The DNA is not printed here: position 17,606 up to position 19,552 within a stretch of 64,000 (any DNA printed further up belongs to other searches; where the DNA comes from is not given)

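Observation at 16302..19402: Candidate cyanobacterial-type 2-oxoglutarate decarboxylase paired head-to-head with SSADH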

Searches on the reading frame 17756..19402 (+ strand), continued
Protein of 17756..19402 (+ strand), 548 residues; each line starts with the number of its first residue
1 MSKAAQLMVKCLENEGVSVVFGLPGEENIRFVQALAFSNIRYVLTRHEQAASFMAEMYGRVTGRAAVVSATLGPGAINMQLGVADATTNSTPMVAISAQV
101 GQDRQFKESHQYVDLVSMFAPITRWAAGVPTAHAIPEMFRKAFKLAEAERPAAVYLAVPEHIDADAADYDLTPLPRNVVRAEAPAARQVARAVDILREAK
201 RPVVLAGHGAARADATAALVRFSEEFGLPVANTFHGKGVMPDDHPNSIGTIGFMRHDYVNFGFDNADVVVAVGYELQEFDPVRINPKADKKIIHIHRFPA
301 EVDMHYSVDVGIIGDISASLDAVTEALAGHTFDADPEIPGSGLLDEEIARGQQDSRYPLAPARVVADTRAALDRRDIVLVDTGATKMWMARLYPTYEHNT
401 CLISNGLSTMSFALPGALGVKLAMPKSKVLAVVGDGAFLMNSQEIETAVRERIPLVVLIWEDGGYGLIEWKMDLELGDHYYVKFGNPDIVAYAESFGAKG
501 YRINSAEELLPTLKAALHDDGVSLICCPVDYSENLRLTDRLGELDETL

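Call 50: search_protein_families(library=ncbifam, proteins=[P0332, P0442, P0304, P0317, P0121], max_evalue=1e-100)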
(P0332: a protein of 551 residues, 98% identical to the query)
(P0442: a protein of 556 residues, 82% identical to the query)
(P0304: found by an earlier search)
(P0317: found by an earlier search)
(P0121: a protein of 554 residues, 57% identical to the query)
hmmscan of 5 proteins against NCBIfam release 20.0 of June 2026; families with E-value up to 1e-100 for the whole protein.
P0332 (551 aa): 14 families
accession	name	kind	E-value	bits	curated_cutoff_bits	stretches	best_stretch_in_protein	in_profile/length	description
NF006187.0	PRK08322.1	equivalog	9.7e-250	829.6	509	1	7-550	3-547/548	acetolactate synthase large subunit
NF006378.0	PRK08617.1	equivalog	1.7e-161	538.4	510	1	3-545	5-551/556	acetolactate synthase AlsS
TIGR02418.1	acolac_catab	equivalog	8.4e-149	496.5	551.1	1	9-541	2-538/539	acetolactate synthase AlsS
TIGR00118.1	acolac_lg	equivalog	1.5e-131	439.6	538.35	1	8-537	3-539/557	biosynthetic-type acetolactate synthase large subunit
NF004919.0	PRK06276.1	equivalog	1.1e-126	423.5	866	1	8-539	3-545/582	acetolactate synthase large subunit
NF004710.0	PRK06048.1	equivalog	1.2e-121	407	976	1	7-538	9-543/561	acetolactate synthase large subunit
NF006377.0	PRK08611.1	equivalog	4.4e-114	382.1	742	1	7-536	5-533/576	pyruvate oxidase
NF006524.0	PRK08978.1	equivalog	1.7e-113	379.8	738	1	7-537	2-529/548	acetolactate synthase 2 catalytic subunit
NF006052.0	PRK08199.1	subfamily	2.3e-110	369.6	539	1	3-547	5-551/559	thiamine pyrophosphate protein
NF005860.0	PRK07789.1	equivalog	5.5e-107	358.6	881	1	7-532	35-578/615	acetolactate synthase large subunit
NF006319.0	PRK08527.1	equivalog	2.1e-106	356.6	905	1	7-537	5-543/565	acetolactate synthase large subunit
NF005058.0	PRK06466.1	equivalog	6.4e-106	355.1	951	1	8-538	6-553/574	acetolactate synthase 3 large subunit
NF006016.1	PRK08155.1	equivalog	2.8e-104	349.6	870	1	8-537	5-537/554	acetolactate synthase large subunit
NF005824.0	PRK07710.1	equivalog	1.4e-102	343.9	976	1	6-537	17-553/573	acetolactate synthase large subunit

P0442 (556 aa): 13 families
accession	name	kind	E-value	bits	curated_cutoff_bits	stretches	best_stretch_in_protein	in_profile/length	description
NF006187.0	PRK08322.1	equivalog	7.7e-251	833.3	509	1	11-553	2-545/548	acetolactate synthase large subunit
NF006378.0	PRK08617.1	equivalog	8.9e-160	532.7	510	1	6-550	3-551/556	acetolactate synthase AlsS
TIGR02418.1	acolac_catab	equivalog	9.5e-151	502.9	551.1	1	14-546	2-538/539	acetolactate synthase AlsS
TIGR00118.1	acolac_lg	equivalog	1.9e-128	429.4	538.35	1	12-542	2-539/557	biosynthetic-type acetolactate synthase large subunit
NF004919.0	PRK06276.1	equivalog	1.8e-125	419.5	866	1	13-543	3-544/582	acetolactate synthase large subunit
NF004710.0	PRK06048.1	equivalog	1.6e-116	390.1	976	1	7-543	4-543/561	acetolactate synthase large subunit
NF006052.0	PRK08199.1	subfamily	4e-112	375.3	539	1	7-549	4-548/559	thiamine pyrophosphate protein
NF006377.0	PRK08611.1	equivalog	2.3e-109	366.6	742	1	12-542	5-534/576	pyruvate oxidase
NF006524.0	PRK08978.1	equivalog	3.1e-108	362.4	738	1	12-542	2-529/548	acetolactate synthase 2 catalytic subunit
NF005860.0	PRK07789.1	equivalog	2.6e-107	359.6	881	1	4-538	27-579/615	acetolactate synthase large subunit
NF005824.0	PRK07710.1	equivalog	5.1e-105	352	976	1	4-542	10-553/573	acetolactate synthase large subunit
NF006016.1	PRK08155.1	equivalog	4.7e-104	348.8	870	1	10-542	2-537/554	acetolactate synthase large subunit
NF006319.0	PRK08527.1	equivalog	4.1e-101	339.1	905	1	10-542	3-543/565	acetolactate synthase large subunit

P0304 (540 aa): 10 families
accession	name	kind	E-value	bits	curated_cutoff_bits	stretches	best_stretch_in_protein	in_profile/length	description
NF006187.0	PRK08322.1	equivalog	2e-216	719.7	509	1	1-536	2-536/548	acetolactate synthase large subunit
NF006378.0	PRK08617.1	equivalog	6.1e-151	503.5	510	1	2-536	9-546/556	acetolactate synthase AlsS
TIGR02418.1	acolac_catab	equivalog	7.3e-139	463.7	551.1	1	4-535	2-536/539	acetolactate synthase AlsS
TIGR00118.1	acolac_lg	equivalog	5.2e-122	408.1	538.35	1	1-533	1-539/557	biosynthetic-type acetolactate synthase large subunit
NF006052.0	PRK08199.1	subfamily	2.1e-119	399.4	539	1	2-531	9-540/559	thiamine pyrophosphate protein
NF004919.0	PRK06276.1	equivalog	1.2e-118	397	866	1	1-532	1-542/582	acetolactate synthase large subunit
NF006377.0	PRK08611.1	equivalog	7.3e-111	371.5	742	1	2-533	5-534/576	pyruvate oxidase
NF004710.0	PRK06048.1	equivalog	1e-109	367.5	976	1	1-533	8-542/561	acetolactate synthase large subunit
NF006122.0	PRK08266.1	subfamily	2.2e-103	346.6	571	1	2-538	5-534/543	hypothetical protein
NF006524.0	PRK08978.1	equivalog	3.6e-102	342.4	738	1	1-533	1-529/548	acetolactate synthase 2 catalytic subunit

P0317 (546 aa): 8 families
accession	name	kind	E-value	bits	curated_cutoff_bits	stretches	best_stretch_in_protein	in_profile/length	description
NF006187.0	PRK08322.1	equivalog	1.3e-215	717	509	1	1-542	2-545/548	acetolactate synthase large subunit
NF006378.0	PRK08617.1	equivalog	5.3e-144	480.6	510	1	2-541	9-553/556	acetolactate synthase AlsS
TIGR02418.1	acolac_catab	equivalog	1.5e-130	436.2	551.1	1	3-535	1-538/539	acetolactate synthase AlsS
NF004919.0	PRK06276.1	equivalog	1.5e-119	400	866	1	1-534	1-546/582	acetolactate synthase large subunit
TIGR00118.1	acolac_lg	equivalog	2.8e-118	395.8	538.35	1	1-532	1-540/557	biosynthetic-type acetolactate synthase large subunit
NF006052.0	PRK08199.1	subfamily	2.8e-110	369.2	539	1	2-529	9-540/559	thiamine pyrophosphate protein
NF004710.0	PRK06048.1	equivalog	1e-104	351.1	976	1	1-532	8-543/561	acetolactate synthase large subunit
NF006524.0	PRK08978.1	equivalog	1.1e-103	347.4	738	1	1-532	1-530/548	acetolactate synthase 2 catalytic subunit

P0121 (554 aa): 10 families
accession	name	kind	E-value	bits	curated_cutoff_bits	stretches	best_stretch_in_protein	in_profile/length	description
NF006187.0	PRK08322.1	equivalog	2.7e-229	762.2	509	1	7-552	3-546/548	acetolactate synthase large subunit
NF006378.0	PRK08617.1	equivalog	2e-145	485.3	510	1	2-547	4-550/556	acetolactate synthase AlsS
TIGR02418.1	acolac_catab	equivalog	2.6e-135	451.9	551.1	1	9-544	2-538/539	acetolactate synthase AlsS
NF004919.0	PRK06276.1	equivalog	2.8e-122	409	866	1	9-548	4-551/582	acetolactate synthase large subunit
TIGR00118.1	acolac_lg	equivalog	3.9e-122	408.6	538.35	1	8-544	3-543/557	biosynthetic-type acetolactate synthase large subunit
NF004710.0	PRK06048.1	equivalog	5.5e-108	361.8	976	1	4-541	6-543/561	acetolactate synthase large subunit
NF006524.0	PRK08978.1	equivalog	7.7e-106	354.5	738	1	7-541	2-530/548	acetolactate synthase 2 catalytic subunit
NF006052.0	PRK08199.1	subfamily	1.8e-103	346.8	539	1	3-538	5-540/559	thiamine pyrophosphate protein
NF006016.1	PRK08155.1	equivalog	3.4e-103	346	870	1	7-542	4-539/554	acetolactate synthase large subunit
NF005860.0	PRK07789.1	equivalog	8.2e-101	338.2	881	1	6-523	34-565/615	acetolactate synthase large subunit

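Call 59: search_solved_structures(query=window:17756-19402:+, max_evalue=1e-85, show_alignments=4)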
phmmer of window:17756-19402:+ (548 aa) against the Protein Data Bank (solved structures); distinct sequences matched with E-value up to 1e-85: 7.
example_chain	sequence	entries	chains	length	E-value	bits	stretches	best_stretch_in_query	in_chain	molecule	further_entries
9zgl_A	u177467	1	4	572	8.9e-107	361.4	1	3-541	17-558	Ancestral acetolactate synthase, catabolic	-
4rjj_A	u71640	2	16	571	3.3e-96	326.6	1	3-541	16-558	Acetolactate synthase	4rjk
4rji_A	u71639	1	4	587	3.7e-96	326.4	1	3-541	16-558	Acetolactate synthase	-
1ozf_A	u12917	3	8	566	2e-93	317.4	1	4-540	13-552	Acetolactate synthase, catabolic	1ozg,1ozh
5d6r_B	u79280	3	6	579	8e-93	315.4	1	4-539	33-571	Acetolactate synthase, catabolic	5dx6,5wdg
24pi_A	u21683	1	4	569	1.1e-92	314.9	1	4-540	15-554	Ancestral acetolactate synthase, catabolic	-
13bb_A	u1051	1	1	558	2e-87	297.6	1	5-544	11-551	acetolactate synthase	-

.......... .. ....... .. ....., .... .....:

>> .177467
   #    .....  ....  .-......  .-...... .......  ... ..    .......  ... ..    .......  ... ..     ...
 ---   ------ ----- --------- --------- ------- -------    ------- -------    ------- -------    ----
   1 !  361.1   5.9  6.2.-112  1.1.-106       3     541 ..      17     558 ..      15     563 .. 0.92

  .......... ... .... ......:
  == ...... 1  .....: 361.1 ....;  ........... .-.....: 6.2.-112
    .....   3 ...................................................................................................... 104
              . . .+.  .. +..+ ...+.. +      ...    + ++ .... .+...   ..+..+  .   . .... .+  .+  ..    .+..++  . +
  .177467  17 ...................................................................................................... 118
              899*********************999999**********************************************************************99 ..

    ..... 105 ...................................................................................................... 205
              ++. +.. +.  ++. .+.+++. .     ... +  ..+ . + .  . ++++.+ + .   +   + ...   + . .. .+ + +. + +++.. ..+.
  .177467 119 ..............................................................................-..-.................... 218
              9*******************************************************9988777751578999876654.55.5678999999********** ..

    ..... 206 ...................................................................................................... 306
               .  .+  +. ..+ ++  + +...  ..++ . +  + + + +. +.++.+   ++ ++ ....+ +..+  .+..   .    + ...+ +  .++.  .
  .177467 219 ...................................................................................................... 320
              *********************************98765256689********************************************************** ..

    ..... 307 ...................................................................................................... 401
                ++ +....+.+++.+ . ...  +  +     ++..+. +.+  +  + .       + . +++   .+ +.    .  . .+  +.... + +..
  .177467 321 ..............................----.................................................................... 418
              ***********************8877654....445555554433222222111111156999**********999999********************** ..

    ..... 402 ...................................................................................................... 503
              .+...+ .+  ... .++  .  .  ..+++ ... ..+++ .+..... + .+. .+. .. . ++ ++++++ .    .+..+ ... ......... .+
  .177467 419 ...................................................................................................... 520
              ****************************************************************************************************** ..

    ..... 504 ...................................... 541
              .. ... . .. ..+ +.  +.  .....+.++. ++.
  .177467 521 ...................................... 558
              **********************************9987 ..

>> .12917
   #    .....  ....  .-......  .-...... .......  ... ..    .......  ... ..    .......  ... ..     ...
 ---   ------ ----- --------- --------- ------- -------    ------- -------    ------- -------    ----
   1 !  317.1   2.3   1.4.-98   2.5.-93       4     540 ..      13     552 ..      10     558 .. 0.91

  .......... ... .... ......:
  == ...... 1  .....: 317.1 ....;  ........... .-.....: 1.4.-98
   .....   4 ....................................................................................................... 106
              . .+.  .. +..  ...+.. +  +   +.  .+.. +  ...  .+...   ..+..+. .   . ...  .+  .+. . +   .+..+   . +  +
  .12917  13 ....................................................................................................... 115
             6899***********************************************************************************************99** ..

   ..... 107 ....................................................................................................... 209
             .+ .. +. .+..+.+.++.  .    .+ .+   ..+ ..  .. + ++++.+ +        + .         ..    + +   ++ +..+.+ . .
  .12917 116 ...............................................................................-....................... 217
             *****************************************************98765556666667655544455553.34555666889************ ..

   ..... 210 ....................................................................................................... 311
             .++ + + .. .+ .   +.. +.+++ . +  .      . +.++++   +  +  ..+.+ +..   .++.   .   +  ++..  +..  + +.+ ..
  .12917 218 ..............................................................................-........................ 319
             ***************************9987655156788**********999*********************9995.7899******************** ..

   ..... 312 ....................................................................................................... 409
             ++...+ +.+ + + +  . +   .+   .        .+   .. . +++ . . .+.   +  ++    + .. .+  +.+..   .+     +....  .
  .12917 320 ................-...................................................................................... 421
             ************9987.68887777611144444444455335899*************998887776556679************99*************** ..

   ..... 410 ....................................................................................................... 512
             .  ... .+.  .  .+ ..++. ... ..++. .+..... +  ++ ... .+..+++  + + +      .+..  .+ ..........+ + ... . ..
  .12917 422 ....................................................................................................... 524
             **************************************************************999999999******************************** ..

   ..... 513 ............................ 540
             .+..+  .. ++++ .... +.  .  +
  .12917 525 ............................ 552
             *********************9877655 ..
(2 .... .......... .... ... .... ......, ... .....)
